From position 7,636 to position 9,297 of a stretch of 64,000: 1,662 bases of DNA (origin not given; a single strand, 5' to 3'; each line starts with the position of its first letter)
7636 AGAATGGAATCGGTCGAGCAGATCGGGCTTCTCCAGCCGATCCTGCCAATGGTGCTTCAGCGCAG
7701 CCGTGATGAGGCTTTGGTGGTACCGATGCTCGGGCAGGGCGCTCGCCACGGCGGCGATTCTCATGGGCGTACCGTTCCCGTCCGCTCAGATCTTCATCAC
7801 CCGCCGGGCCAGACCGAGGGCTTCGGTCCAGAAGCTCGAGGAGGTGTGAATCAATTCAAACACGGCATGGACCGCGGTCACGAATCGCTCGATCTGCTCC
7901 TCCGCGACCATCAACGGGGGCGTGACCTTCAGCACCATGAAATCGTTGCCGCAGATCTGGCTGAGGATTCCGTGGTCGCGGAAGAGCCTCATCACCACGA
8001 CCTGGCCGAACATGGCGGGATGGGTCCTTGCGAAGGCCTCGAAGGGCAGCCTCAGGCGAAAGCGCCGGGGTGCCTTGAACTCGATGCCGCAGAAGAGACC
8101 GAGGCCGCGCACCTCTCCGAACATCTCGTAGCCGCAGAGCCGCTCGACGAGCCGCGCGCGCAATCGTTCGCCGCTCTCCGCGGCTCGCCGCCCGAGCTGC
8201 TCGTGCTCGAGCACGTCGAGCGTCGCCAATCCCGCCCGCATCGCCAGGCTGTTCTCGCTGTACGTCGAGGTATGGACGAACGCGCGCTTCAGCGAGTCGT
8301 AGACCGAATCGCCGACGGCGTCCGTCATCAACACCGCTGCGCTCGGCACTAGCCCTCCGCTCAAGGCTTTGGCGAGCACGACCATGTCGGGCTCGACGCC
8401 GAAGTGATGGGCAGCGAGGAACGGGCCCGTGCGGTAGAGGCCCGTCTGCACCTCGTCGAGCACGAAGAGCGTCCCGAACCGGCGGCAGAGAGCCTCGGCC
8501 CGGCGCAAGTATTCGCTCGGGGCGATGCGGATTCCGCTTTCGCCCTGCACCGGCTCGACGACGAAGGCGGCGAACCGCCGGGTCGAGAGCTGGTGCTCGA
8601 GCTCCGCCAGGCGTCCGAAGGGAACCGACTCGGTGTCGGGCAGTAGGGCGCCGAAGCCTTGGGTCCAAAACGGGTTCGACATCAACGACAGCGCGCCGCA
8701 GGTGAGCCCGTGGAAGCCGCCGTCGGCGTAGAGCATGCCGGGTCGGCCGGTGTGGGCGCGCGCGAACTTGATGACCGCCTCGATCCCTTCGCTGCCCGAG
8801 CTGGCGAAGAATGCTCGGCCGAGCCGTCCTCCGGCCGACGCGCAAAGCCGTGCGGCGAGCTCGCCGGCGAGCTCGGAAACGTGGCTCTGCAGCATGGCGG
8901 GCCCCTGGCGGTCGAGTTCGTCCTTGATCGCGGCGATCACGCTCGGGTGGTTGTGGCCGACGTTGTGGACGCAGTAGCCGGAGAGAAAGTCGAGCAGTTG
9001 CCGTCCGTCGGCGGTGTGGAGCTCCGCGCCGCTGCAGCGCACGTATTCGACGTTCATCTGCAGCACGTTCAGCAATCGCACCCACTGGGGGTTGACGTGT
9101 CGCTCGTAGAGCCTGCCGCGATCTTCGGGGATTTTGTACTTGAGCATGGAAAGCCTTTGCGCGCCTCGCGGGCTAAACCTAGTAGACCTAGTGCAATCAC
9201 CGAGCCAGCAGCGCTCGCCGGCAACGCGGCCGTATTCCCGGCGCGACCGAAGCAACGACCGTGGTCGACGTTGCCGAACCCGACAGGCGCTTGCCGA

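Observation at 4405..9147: Type III PKS embedded in an unusual five-gene operon: aminotransferase / type III PKS / FAD oxidoreductase / YceI / cytochrome c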

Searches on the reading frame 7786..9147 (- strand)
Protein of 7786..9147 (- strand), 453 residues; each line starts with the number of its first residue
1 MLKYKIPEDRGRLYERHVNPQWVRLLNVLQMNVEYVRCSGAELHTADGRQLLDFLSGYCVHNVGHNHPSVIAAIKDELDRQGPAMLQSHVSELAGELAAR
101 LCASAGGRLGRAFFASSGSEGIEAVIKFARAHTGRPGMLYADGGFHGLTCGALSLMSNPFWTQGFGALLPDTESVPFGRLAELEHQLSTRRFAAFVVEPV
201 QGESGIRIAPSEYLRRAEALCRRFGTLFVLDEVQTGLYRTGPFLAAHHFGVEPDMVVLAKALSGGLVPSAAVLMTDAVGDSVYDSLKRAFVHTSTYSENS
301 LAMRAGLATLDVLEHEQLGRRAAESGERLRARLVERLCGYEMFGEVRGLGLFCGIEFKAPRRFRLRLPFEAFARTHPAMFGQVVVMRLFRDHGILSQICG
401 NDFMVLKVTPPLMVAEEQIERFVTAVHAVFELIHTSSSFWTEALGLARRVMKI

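Call 4: search_protein_families(library=pfam, proteins=[window:7786-9147:-])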
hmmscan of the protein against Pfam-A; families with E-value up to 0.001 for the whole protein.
window:7786-9147:- (453 aa): 1 family
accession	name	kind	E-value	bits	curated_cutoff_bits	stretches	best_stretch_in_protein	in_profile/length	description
PF00202.27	Aminotran_3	-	6.6e-84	282.4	30.5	1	30-429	8-402/403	Aminotransferase class-III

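Call 5: search_protein_families(library=ncbifam, proteins=[window:7786-9147:-])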
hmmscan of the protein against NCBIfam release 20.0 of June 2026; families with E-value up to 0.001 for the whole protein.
window:7786-9147:- (453 aa): 69 families (the best 25 are shown)
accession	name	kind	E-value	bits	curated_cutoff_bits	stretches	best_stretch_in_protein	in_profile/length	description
NF053554.1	prodigi_MAP_PigE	equivalog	6e-118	395.4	850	2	11-359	380-729/837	prodigiosin MAP biosynthesis aminotransferase PigE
NF002874.0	PRK03244.1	equivalog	2.2e-78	263.8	457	1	33-432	27-394/399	acetylornithine transaminase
TIGR00707.1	argD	subfamily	1e-77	261.6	410.05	1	29-360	7-332/381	acetylornithine/succinylornithine family transaminase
NF004426.0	PRK05769.1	equivalog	1.5e-75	254.7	552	2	184-429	214-436/441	acetyl ornithine aminotransferase family protein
NF008570.0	PRK11522.1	equivalog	6.2e-74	249.2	612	1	14-434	47-458/464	putrescine aminotransferase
NF005993.0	PRK08117.1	subfamily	1.2e-73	248.2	574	2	183-430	199-427/433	aspartate aminotransferase family protein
TIGR00508.1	bioA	equivalog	1.1e-69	235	405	1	36-430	18-418/419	adenosylmethionine--8-amino-7-oxononanoate transaminase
TIGR01885.1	Orn_aminotrans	equivalog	3.5e-69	233.5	378.4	1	30-429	18-400/402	ornithine--oxo-acid transaminase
NF002325.0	PRK01278.1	subfamily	4.8e-69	232.9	372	1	30-361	12-340/395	acetylornithine transaminase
NF042418.1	LysJ_Th_th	equivalog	3.5e-68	230.3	700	1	33-430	20-385/386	[LysW]-aminoadipate semialdehyde transaminase LysJ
NF002797.0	PRK02936.1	equivalog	1.1e-66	225.1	496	1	30-359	10-329/385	acetylornithine transaminase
TIGR03372.1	putres_am_tran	equivalog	1.7e-66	225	658.65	1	33-425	59-437/442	putrescine aminotransferase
NF004718.0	PRK06062.1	subfamily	5.3e-66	223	472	2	190-434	216-450/454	hypothetical protein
NF004624.0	PRK05964.1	equivalog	6.6e-66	222.6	494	1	33-432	28-424/427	adenosylmethionine--8-amino-7-oxononanoate transaminase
NF006228.0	PRK08360.1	equivalog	2.6e-62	210.9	608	2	185-428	198-422/443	aspartate aminotransferase family protein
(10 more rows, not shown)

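Call 15: search_solved_structures(query=window:7786-9147:-, max_evalue=1e-40)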
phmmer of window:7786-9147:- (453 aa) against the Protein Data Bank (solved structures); distinct sequences matched with E-value up to 1e-40: 44.
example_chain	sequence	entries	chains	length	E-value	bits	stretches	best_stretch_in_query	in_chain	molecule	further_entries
4ppm_A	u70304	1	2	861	6.7e-81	275.8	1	8-359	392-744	Aminotransferase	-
1vef_A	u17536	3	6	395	4e-62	213.9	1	35-430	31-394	Acetylornithine/acetyl-lysine aminotransferase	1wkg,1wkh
5h7d_A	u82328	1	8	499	2.8e-60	207.8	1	14-358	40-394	Putrescine aminotransferase,Immunoglobulin G-binding protein A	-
5x3f_A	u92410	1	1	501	2.8e-60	207.8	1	14-358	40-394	Putrescine aminotransferase,Immunoglobulin G-binding protein A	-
4uox_A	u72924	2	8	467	3.1e-60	207.7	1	14-358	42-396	PUTRESCINE AMINOTRANSFERASE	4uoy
8cpl_A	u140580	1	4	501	3.9e-60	207.4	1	14-358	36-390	Putrescine aminotransferase,Immunoglobulin G-binding protein A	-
8r2p_A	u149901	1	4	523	4.2e-60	207.2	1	14-358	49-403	Putrescine aminotransferase,Immunoglobulin G-binding protein A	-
3ruy_A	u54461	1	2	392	8.3e-54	186.5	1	37-362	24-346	Ornithine aminotransferase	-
5viu_A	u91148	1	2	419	1e-51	179.6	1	37-355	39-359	Acetylornithine aminotransferase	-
7nn1_A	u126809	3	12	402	1.7e-51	178.9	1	38-430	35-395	Acetylornithine aminotransferase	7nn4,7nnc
9y3m_B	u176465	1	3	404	1.6e-50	175.7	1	33-419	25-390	Ornithine aminotransferase, renal form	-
6hx7_A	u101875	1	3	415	4.5e-50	174.2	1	33-419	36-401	Ornithine aminotransferase, mitochondrial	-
1gbn_A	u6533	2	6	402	5.6e-50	173.9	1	34-419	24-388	ORNITHINE AMINOTRANSFERASE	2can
5vwo_A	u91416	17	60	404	5.6e-50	173.9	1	33-419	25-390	Ornithine aminotransferase, mitochondrial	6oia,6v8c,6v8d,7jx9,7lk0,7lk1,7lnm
10lw_A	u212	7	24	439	8e-50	173.4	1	33-419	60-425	Ornithine aminotransferase, mitochondrial | ORNITHINE AMINOTRANSFERASE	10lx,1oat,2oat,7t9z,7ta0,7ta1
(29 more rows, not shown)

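Call 42: search_dna_similar(query=window:7786-9147:-, collection=plasmids, mode=protein, max_rows=25, max_evalue=1e-40)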
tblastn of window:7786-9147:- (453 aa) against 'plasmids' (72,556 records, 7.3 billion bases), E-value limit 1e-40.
Records with a match: 705; places in all: 789; records where one place covers at least 80% of the query: 680.
Best place of each record, by identity: <60% 705.
By first word of the organism name: Ralstonia 128; Sinorhizobium 108; Pantoea 95; Rhizobium 29; Agrobacterium 28; Streptomyces 22; Deinococcus 19; Shinella 15; Halobacterium 13; Azospirillum 12; and 101 more.
By predicted mobility (MOB-suite, as given by PLSDB): non-mobilizable 416; mobilizable 177; conjugative 112.
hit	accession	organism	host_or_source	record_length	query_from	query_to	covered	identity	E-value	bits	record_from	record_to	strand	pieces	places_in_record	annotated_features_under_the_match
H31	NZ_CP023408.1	Streptomyces fungicidicus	Pig,cell culture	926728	9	440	95%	42.7%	8e-92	311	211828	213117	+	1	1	aspartate aminotransferase family protein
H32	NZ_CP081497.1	Streptomyces sp. BHT-5-2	whole organism,plant soil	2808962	9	440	95%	42.6%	3e-93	315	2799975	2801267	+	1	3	none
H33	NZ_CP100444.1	Streptomyces rimosus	pure culture,OTC cluster deletion ...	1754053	9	452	98%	40.6%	3e-91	310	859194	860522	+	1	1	record has no annotation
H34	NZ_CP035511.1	Haematobacter massiliensis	single cell,human skin swab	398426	18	439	93%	38.8%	1e-72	256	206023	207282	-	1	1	aminotransferase class III-fold pyridoxal phosphate-dependent enzyme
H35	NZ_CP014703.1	Ralstonia solanacearum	Solanum tuberosum,cell culture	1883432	12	435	94%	38.5%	6e-81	280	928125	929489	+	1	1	none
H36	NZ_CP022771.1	Ralstonia solanacearum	Solanum tuberosum,single cell,Potato ...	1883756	12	435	94%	38.5%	6e-81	280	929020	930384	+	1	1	none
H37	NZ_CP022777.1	Ralstonia solanacearum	Solanum tuberosum,single cell,Potato ...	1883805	12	435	94%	38.5%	6e-81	280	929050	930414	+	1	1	none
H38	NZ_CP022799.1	Ralstonia solanacearum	Solanum tuberosum,single cell,Potato ...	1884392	12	435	94%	38.5%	6e-81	280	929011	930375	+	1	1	none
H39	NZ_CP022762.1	Ralstonia solanacearum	Solanum tuberosum,single cell,Potato ...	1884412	12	435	94%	38.5%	6e-81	280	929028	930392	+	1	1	none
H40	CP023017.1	Ralstonia solanacearum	Solanum tuberosum,single cell,Potato ...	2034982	12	435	94%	38.5%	7e-81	280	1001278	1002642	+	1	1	aspartate aminotransferase family protein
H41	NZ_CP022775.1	Ralstonia solanacearum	Solanum tuberosum,single cell,Potato ...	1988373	12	435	94%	38.5%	9e-81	279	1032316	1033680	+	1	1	none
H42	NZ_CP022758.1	Ralstonia solanacearum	Solanum tuberosum,single cell,Potato ...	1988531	12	435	94%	38.5%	9e-81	279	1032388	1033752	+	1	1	none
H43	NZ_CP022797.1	Ralstonia solanacearum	Solanum tuberosum,single cell,Potato ...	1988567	12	435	94%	38.5%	9e-81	279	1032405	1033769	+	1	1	none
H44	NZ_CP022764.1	Ralstonia solanacearum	Solanum tuberosum,single cell,Potato ...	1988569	12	435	94%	38.5%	9e-81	279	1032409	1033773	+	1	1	none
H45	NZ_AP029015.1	Ralstonia pseudosolanacearum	-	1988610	12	435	94%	38.5%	9e-81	279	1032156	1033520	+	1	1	none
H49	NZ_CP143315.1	Methylocystis iwaonis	cell culture,rice rhizosphere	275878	14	435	93%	38.6%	1e-84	290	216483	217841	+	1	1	aminotransferase class III-fold pyridoxal phosphate-dependent enzyme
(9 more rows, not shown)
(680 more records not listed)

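Call 43: get_annotated_region(hit=H31, flank=7000)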
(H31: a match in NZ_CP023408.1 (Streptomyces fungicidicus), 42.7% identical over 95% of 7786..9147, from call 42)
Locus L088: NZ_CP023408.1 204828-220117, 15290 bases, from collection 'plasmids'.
description: Streptomyces fungicidicus strain TXX3120 plasmid p1, complete sequence
organism: Streptomyces fungicidicus (NCBI taxid 68203)
taxonomy: Bacteria; Actinomycetota; Actinomycetes; Kitasatosporales; Streptomycetaceae; Streptomyces; Streptomyces fungicidicus
host: -; source: Pig,cell culture; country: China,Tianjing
typing (MOB-suite, as given by PLSDB): non-mobilizable
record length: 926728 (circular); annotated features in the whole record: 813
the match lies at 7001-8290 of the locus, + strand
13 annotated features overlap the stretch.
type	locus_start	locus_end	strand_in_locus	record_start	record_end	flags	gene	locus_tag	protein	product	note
CDS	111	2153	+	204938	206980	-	shc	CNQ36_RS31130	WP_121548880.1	squalene--hopene cyclase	GO:0019746 - hopanoid biosynthetic process [Evidence IEA]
CDS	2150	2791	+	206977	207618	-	-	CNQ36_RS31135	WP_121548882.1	1-hydroxy-2-methyl-2-butenyl 4-diphosphate reductase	-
CDS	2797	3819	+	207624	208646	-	hpnH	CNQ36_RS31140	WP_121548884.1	adenosyl-hopene transferase HpnH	-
CDS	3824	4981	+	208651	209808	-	ispG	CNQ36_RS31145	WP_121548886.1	flavodoxin-dependent (E)-4-hydroxy-3-methylbut-2-enyl-diphosphate synthase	GO:0044237 - cellular metabolic process [Evidence IEA]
CDS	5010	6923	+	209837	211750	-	dxs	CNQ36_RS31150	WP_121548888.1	1-deoxy-D-xylulose-5-phosphate synthase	GO:0009240 - isopentenyl diphosphate biosynthetic process [Evidence IEA]; GO:0008615 - pyridoxine biosynthetic process ...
CDS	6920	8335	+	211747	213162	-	-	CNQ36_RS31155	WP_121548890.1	aspartate aminotransferase family protein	-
CDS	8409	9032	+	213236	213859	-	-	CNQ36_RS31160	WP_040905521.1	XRE family transcriptional regulator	-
CDS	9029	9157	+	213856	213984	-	-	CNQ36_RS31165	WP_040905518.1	DUF6126 family protein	-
CDS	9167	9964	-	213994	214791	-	-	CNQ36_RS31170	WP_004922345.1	tyrosine-protein phosphatase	GO:0006470 - protein dephosphorylation [Evidence IEA]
CDS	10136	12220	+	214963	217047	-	-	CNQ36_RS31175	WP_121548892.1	alpha-galactosidase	-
CDS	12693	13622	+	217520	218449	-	-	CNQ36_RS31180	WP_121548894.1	LysM peptidoglycan-binding domain-containing M23 family metallopeptidase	-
CDS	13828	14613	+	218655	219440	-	-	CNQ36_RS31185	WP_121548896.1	SGNH/GDSL hydrolase family protein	-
CDS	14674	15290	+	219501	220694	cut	-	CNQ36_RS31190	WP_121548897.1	MBL fold metallo-hydrolase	-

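Call 44: get_annotated_region(hit=H49, flank=6000)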
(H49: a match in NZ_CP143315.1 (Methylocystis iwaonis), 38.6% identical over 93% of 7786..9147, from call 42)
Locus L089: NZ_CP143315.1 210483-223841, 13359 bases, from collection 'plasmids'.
description: Methylocystis iwaonis strain SD4 plasmid unnamed1, complete sequence
organism: Methylocystis iwaonis (NCBI taxid 2885079)
taxonomy: Bacteria; Pseudomonadota; Alphaproteobacteria; Hyphomicrobiales; Methylocystaceae; Methylocystis; Methylocystis iwaonis
host: -; source: cell culture,rice rhizosphere; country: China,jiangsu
typing (MOB-suite, as given by PLSDB): non-mobilizable
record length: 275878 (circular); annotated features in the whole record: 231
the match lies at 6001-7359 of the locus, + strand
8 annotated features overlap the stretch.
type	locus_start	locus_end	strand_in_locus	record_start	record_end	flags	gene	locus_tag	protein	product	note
CDS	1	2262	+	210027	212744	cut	-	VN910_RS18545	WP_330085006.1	PEP/pyruvate-binding domain-containing protein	GO:0016310 - phosphorylation [Evidence IEA]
CDS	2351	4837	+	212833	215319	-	-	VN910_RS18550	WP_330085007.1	hypothetical protein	-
CDS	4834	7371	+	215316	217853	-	-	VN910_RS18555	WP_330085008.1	aminotransferase class III-fold pyridoxal phosphate-dependent enzyme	-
CDS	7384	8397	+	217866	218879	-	-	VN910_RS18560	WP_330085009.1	methyltransferase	-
CDS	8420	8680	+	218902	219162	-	-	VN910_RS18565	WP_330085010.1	acyl carrier protein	GO:0006633 - fatty acid biosynthetic process [Evidence IEA]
CDS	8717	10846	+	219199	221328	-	-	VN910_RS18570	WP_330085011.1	aminotransferase class I/II-fold pyridoxal phosphate-dependent enzyme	GO:0009058 - biosynthetic process [Evidence IEA]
CDS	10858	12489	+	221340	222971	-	-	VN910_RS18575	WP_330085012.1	AMP-binding protein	-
CDS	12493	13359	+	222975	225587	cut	-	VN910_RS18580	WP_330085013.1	polyketide synthase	-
